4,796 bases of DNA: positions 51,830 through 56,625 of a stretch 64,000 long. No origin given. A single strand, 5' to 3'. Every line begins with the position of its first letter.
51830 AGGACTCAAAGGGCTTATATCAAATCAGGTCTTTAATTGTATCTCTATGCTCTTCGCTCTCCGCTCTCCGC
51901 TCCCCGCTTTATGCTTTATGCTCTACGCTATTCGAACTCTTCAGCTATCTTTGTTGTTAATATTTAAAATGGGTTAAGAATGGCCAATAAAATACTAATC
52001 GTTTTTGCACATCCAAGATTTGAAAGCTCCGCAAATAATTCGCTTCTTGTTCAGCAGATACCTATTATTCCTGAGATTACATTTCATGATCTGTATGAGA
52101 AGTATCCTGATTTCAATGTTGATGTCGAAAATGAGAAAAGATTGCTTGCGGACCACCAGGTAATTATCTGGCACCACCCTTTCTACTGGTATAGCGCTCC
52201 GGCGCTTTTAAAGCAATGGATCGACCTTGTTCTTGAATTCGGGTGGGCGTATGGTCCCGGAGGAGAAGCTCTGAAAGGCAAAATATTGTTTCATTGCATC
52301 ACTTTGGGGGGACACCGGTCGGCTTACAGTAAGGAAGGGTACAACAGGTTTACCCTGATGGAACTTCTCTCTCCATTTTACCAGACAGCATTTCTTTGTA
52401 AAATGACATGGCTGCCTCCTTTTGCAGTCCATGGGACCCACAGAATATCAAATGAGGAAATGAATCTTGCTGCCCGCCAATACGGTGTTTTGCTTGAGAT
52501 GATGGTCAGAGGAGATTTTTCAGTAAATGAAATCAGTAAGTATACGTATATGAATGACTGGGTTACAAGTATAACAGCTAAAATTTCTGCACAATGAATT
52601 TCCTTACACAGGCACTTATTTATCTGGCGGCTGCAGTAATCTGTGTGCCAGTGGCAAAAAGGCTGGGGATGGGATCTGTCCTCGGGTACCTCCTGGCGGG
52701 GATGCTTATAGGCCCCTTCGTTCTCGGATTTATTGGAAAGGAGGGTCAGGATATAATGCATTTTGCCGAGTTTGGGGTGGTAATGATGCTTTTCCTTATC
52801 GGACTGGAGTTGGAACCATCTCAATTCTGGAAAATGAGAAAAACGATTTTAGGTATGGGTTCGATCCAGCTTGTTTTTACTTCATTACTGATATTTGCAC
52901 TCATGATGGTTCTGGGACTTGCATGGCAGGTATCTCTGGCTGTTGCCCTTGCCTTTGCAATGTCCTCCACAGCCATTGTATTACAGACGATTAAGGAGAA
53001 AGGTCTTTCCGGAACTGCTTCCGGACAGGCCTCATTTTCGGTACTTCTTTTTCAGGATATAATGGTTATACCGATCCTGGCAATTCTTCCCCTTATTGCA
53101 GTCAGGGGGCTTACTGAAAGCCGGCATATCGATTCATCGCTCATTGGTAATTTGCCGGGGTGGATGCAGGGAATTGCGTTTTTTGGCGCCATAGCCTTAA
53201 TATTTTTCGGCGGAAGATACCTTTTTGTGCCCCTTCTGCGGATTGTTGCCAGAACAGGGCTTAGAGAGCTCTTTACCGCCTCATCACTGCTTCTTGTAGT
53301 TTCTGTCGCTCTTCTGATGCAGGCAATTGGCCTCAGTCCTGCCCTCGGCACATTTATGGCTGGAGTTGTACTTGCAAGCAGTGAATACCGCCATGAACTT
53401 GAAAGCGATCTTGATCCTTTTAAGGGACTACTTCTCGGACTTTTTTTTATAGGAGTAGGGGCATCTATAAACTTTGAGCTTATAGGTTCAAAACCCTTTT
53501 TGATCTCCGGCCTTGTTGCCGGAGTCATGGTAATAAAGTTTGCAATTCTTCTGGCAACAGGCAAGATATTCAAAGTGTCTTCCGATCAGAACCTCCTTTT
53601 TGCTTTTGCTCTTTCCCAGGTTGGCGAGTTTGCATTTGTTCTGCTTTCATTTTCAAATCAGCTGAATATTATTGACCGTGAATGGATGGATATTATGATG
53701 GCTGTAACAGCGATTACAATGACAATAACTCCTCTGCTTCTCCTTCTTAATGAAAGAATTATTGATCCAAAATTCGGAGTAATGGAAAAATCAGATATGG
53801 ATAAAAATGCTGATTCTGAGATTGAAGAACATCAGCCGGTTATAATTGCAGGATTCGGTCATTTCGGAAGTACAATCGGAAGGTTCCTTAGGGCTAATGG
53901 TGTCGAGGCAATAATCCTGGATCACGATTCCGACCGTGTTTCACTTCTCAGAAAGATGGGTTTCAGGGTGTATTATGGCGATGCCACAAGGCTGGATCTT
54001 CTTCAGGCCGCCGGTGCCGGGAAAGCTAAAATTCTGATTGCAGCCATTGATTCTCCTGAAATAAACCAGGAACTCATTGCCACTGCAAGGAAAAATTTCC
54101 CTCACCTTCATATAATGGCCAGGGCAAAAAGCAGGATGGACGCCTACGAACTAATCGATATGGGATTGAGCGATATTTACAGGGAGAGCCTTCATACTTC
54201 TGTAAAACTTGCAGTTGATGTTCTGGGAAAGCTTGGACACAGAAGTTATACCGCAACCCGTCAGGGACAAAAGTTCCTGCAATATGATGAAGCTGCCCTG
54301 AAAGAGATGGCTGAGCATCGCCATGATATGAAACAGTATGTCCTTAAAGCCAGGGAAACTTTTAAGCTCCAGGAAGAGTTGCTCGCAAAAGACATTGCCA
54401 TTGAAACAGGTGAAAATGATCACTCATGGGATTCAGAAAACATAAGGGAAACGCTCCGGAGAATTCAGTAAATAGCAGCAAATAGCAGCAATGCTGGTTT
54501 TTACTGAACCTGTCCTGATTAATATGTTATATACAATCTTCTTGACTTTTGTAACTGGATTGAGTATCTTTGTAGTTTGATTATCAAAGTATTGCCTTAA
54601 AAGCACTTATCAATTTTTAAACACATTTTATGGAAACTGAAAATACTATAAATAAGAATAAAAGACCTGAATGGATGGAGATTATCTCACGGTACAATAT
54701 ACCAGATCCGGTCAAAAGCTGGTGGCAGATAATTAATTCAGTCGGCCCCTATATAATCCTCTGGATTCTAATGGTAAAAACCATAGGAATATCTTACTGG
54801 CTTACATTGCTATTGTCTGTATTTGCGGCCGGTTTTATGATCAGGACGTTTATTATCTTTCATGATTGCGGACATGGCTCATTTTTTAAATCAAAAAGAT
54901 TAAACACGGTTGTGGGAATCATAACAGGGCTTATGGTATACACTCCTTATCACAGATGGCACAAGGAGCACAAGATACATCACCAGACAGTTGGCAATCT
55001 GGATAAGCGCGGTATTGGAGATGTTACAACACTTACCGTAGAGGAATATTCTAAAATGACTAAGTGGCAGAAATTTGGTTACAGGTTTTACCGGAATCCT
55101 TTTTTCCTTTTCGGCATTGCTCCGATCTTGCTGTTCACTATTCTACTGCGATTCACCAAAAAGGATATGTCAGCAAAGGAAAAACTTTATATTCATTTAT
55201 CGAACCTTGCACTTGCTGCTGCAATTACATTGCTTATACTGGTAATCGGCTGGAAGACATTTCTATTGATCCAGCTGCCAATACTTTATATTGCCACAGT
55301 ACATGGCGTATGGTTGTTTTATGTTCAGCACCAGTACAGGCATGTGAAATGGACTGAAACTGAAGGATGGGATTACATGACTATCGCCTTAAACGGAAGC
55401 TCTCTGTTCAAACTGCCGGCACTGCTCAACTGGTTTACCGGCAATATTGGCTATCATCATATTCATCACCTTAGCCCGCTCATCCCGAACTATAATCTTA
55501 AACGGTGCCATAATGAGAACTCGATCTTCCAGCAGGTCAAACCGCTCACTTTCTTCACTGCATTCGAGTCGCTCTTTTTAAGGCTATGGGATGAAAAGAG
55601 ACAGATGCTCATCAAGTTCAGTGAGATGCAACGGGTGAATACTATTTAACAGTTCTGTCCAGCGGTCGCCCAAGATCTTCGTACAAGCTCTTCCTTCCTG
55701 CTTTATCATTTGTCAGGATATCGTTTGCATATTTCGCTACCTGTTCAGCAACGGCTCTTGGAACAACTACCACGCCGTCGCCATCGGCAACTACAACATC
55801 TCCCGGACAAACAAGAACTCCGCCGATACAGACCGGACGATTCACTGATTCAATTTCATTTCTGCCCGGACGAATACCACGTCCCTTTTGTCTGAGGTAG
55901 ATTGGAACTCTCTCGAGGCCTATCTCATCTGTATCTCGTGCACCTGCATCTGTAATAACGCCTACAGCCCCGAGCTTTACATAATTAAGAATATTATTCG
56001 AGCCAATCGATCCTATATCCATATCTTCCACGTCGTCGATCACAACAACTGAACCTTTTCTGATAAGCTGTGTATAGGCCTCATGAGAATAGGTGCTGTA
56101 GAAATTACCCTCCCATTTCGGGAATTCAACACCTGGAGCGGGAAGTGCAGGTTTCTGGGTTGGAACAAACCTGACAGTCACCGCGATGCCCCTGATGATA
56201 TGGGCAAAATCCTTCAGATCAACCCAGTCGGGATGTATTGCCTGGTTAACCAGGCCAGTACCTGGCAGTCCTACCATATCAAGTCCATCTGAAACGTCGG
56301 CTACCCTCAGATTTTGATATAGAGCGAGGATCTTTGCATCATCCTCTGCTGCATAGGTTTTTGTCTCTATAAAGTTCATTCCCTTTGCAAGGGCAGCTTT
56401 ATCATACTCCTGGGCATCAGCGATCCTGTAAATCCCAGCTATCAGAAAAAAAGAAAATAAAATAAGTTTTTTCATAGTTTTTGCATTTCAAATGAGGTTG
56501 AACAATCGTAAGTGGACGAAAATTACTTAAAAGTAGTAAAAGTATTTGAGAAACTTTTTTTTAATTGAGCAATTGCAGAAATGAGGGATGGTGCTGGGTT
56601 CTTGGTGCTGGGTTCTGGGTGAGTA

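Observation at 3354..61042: Dispersed family of degenerate 7-nt-period arrays, mostly butted against CDS ends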

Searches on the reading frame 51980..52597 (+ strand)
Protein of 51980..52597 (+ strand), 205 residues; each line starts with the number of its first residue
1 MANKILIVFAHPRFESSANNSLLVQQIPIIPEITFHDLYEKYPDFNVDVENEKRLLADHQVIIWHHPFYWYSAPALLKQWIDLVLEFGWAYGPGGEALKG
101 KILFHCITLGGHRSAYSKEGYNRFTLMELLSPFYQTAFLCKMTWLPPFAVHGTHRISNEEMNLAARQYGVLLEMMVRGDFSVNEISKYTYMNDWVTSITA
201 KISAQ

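Call 7: search_protein_families(library=ncbifam, proteins=[window:51980-52597:+])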
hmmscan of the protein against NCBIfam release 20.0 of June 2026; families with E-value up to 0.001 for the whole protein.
window:51980-52597:+ (205 aa): 3 families
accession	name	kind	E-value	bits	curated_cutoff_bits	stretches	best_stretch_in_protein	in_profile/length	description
NF002044.1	PRK00871.1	equivalog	5.9e-60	201.5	210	1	5-171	1-167/170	glutathione-regulated potassium-efflux system oxidoreductase KefF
NF003430.0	PRK04930.1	equivalog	4.1e-56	189.3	240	1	3-173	6-176/184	glutathione-regulated potassium-efflux system ancillary protein KefG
NF007280.0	PRK09739.1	equivalog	2.6e-13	50.1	162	1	43-124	64-144/199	NAD(P)H oxidoreductase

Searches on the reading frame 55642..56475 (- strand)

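Call 7: search_protein_families(library=ncbifam, proteins=[window:55642-56475:-])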
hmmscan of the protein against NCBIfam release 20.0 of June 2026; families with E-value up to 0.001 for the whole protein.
window:55642-56475:- (277 aa): 8 families
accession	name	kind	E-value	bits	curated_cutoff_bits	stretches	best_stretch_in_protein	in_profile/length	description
NF006093.0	PRK08245.1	subfamily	2.2e-27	96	208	1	73-252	29-199/240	hypothetical protein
NF006731.0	PRK09262.1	equivalog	1e-19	71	179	1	136-265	77-205/229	4-carboxy-4-hydroxy-2-oxoadipate aldolase/oxaloacetate decarboxylase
NF009399.0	PRK12764.1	equivalog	2.4e-19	69.7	444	1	94-251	310-457/501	fumarylacetoacetate hydrolase family protein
TIGR02798.1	ligK_PcmE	equivalog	5.7e-18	65.3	304.5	1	136-265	71-199/222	4-carboxy-4-hydroxy-2-oxoadipate aldolase/oxaloacetate decarboxylase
NF004850.0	PRK06201.1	subfamily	1.6e-17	63.7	231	1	136-259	76-198/222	hypothetical protein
NF005442.0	PRK07028.1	equivalog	4.8e-14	51.8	593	1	138-258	287-405/430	bifunctional hexulose-6-phosphate synthase/ribonuclease regulator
NF006875.0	PRK09372.1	equivalog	5.5e-05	22.9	136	1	140-242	57-158/161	ribonuclease E activity regulator RraA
TIGR01935.1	NOT-MenG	subfamily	0.00027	20.8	123.8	1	140-237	53-149/150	RraA family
